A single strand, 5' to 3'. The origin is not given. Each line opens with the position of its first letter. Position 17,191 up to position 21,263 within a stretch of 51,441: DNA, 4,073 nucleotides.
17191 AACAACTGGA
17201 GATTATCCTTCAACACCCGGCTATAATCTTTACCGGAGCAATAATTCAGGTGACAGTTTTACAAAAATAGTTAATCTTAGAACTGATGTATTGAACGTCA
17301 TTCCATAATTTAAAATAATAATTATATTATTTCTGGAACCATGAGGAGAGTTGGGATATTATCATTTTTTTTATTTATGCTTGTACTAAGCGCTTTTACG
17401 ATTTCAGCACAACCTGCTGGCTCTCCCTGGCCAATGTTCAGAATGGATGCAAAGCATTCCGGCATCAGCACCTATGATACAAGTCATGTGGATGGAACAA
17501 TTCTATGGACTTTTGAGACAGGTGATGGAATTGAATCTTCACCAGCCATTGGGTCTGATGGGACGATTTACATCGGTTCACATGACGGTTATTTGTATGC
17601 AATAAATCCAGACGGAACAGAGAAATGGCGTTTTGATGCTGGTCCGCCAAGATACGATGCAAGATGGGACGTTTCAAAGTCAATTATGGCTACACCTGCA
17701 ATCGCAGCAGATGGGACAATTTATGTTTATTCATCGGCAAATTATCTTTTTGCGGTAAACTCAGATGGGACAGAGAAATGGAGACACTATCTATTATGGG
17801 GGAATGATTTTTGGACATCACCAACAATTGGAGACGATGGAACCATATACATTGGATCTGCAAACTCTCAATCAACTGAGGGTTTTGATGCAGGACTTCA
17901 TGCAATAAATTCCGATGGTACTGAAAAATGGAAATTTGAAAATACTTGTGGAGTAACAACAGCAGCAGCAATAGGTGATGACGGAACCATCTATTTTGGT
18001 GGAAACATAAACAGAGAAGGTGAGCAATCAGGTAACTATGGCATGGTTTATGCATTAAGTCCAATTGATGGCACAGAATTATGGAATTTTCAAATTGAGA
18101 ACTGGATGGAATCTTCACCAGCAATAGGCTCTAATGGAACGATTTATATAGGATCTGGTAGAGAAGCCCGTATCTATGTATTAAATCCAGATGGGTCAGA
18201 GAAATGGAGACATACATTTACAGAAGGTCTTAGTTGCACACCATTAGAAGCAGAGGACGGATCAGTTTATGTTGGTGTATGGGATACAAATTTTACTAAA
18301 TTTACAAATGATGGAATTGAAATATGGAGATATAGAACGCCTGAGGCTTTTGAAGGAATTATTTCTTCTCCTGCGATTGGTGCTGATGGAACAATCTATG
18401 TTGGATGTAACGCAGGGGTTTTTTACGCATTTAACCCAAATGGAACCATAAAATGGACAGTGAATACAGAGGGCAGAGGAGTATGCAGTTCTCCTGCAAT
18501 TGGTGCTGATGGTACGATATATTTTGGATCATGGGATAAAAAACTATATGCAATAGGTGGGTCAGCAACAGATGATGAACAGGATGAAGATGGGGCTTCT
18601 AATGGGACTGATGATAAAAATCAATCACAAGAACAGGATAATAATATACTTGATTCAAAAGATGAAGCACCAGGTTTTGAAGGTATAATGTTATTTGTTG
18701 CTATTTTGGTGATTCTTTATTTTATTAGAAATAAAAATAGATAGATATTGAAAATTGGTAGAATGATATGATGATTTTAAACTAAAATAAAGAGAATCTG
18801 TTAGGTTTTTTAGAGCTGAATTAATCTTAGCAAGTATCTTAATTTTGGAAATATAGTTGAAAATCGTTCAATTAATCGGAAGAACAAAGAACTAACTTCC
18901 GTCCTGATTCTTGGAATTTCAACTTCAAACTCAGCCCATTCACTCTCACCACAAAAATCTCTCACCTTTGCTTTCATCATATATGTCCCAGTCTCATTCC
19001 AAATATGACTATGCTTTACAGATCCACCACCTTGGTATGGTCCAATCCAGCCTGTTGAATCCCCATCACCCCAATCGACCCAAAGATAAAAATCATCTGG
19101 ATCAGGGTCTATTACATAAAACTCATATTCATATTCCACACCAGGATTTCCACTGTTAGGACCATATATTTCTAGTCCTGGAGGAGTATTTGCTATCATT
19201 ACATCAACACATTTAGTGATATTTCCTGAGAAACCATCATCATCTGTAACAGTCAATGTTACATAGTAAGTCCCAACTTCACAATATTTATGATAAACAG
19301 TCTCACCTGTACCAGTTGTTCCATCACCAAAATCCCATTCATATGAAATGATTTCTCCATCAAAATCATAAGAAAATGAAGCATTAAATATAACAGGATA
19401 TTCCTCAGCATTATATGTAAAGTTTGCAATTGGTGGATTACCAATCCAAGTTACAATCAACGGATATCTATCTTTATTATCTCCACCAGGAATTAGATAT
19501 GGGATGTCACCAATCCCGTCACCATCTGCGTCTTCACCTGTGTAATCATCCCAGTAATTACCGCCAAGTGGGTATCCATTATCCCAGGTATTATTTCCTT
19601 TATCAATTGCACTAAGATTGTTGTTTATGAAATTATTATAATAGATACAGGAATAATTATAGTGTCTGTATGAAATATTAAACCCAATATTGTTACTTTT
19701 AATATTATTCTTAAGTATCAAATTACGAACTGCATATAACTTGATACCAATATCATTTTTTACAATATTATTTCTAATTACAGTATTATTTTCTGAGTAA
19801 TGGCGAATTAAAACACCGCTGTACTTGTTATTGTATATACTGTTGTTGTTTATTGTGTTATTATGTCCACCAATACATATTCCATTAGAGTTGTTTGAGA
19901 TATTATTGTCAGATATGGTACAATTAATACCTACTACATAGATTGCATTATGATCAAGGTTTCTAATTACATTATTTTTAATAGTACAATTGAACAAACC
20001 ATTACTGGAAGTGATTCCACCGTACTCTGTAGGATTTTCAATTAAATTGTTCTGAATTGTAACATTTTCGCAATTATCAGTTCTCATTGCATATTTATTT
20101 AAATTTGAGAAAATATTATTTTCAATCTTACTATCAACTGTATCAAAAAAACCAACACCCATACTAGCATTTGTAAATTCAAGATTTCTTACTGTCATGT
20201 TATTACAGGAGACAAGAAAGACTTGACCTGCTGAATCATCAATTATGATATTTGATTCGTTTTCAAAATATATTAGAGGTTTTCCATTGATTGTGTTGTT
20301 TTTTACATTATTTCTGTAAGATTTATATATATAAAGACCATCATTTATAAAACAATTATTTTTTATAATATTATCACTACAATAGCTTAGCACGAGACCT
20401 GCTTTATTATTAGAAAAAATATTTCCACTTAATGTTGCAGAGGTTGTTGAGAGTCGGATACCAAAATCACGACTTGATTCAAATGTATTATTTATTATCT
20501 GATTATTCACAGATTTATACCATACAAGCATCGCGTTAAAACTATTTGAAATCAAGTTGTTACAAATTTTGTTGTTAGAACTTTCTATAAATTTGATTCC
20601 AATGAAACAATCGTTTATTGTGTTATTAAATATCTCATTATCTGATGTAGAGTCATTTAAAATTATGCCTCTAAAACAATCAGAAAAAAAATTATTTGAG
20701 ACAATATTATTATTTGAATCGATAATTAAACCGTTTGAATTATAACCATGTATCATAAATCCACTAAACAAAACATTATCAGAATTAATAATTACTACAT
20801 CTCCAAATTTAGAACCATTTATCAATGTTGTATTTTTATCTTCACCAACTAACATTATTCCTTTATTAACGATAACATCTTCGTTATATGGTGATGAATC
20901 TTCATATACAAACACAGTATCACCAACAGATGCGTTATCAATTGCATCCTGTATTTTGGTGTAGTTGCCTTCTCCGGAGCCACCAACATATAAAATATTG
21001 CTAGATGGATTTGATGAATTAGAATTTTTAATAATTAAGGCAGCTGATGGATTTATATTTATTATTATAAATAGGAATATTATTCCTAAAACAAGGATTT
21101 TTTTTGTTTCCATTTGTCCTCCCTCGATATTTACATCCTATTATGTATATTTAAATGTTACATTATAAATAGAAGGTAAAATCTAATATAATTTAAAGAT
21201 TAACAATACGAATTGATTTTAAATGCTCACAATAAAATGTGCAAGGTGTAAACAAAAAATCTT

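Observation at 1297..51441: Fourteen unrelated secreted proteins share a C-terminal cassette: PKD-like module, P-R-x-[RK] junction and a terminal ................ tail (candidate sorting/anchoring/processing signal)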

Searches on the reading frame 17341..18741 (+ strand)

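Call 4: search_protein_families(library=ncbifam, max_evalue=1, proteins=[window:17341-18741:+])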
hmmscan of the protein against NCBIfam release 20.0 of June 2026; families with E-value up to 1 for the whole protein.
window:17341-18741:+ (467 aa): 4 families
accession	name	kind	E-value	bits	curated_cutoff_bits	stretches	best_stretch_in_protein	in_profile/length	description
TIGR03300.1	assembly_YfgL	equivalog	8.9e-23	80.6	285.2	4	231-334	72-174/377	outer membrane protein assembly factor BamB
NF053615.1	SerThrKinAfsKStmc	equivalog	1.9e-21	76.4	1300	3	278-406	676-800/809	protein serine/threonine kinase AfsK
NF008351.0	PRK11138.1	equivalog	2.1e-16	59.4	423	3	49-203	41-190/394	outer membrane protein assembly factor BamB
NF045529.2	Heimdall-CTERM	domain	0.044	14.2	24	1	443-463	2-23/26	Heimdall-CTERM domain-containing surface protein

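Call 5: search_protein_families(library=pfam, max_evalue=0.1, proteins=[window:17341-18741:+])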
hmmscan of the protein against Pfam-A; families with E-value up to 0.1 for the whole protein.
window:17341-18741:+ (467 aa): 5 families
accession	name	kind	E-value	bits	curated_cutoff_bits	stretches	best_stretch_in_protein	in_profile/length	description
PF13570.13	Beta-prop_ACSF4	-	4.1e-37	128.8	133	2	234-405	71-241/329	Beta-alanine-activating enzyme, beta-propeller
PF13360.13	PQQ_2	-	2.4e-31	109.6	27.6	3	234-407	3-185/233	Outer membrane protein assembly factor BamB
PF25292.1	Beta-prop_CGLA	-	8e-08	32.5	26.8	1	234-286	54-107/316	Lambda-carrageenase beta-propeller domain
PF01011.28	PQQ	-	3.7e-06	26.4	26.7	0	65-140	50-130/595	Glucose/ethanol/alcohol dehydrogenase, beta-propeller domain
PF20067.5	SSL_N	-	0.0011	19.2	18.9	0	69-86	27-44/46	Strictosidine synthase-like, N-terminal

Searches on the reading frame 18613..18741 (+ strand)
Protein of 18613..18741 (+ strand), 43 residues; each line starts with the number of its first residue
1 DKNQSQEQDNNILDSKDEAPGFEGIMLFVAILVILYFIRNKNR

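Call 6: search_protein_families(library=ncbifam, max_evalue=10, proteins=[window:18613-18741:+])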
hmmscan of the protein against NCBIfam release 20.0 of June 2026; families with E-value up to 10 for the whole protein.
seq(43 aa): 2 families
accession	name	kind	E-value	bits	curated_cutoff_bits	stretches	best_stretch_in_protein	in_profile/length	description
NF045529.2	Heimdall-CTERM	domain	0.00068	19.9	24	1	19-39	2-23/26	Heimdall-CTERM domain-containing surface protein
NF033507.3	Loki-CTERM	subfamily_domain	0.035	14.4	19.9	1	20-43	2-25/27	Loki-CTERM sorting domain-containing protein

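Call 7: search_protein_families(library=pfam, max_evalue=10, proteins=[window:18613-18741:+])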
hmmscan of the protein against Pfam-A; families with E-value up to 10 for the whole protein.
seq(43 aa): 0 families

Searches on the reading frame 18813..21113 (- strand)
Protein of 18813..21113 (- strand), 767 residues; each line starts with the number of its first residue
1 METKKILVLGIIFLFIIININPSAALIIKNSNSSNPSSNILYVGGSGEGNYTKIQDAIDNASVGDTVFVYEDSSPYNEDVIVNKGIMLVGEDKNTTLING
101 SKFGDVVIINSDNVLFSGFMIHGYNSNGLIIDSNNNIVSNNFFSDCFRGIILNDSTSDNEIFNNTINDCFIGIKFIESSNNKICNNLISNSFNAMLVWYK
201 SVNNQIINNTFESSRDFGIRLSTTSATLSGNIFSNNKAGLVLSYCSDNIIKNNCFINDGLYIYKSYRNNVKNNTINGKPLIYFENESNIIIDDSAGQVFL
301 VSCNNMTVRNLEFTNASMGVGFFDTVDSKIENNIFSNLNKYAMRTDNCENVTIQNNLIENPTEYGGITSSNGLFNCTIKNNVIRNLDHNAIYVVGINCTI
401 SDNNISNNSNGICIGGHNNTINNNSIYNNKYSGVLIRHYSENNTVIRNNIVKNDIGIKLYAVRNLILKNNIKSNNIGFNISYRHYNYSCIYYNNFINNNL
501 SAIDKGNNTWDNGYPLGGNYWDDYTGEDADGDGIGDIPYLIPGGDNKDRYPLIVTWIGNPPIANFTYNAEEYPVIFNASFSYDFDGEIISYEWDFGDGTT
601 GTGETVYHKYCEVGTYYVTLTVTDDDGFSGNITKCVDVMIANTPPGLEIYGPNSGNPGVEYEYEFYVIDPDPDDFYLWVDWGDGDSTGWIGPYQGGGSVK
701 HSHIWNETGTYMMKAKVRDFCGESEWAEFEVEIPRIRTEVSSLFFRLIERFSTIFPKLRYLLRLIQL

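Call 4: search_protein_families(library=ncbifam, max_evalue=1, proteins=[window:18813-21113:-])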
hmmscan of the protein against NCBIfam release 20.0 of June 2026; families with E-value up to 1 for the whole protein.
window:18813-21113:- (767 aa): 3 families
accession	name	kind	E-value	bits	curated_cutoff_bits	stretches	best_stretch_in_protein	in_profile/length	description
TIGR04247.1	NosD_copper_fam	subfamily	4.5e-32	111.1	300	3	376-539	160-326/377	nitrous oxide reductase family maturation protein NosD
TIGR03804.1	para_beta_helix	repeat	1.1e-13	50.7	19.45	6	218-257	1-41/44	parallel beta-helix repeat protein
NF058578.1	CPR_pilus_PamR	equivalog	3.4e-05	22.9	300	2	678-724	184-229/297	pilus system RbmA-like protein PamR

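Call 5: search_protein_families(library=pfam, max_evalue=0.1, proteins=[window:18813-21113:-])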
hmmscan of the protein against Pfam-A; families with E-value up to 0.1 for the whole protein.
window:18813-21113:- (767 aa): 5 families
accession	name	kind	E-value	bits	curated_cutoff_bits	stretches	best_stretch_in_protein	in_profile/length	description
PF05048.19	NosD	-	8.7e-43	146.7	23.6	4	375-526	48-212/212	Periplasmic copper-binding protein (NosD)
PF13229.12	Beta_helix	-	6.4e-32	110.8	25.9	4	199-293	29-131/158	Right handed beta helix region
PF18911.6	PKD_4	-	2.1e-24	85.8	27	1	560-637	3-82/85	PKD domain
PF00801.26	PKD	-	8.3e-18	64.6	23.5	1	569-632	12-75/80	PKD domain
PF22352.2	K319L-like_PKD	-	0.00015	22.1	27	1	573-629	13-75/84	K319L-like, PKD domain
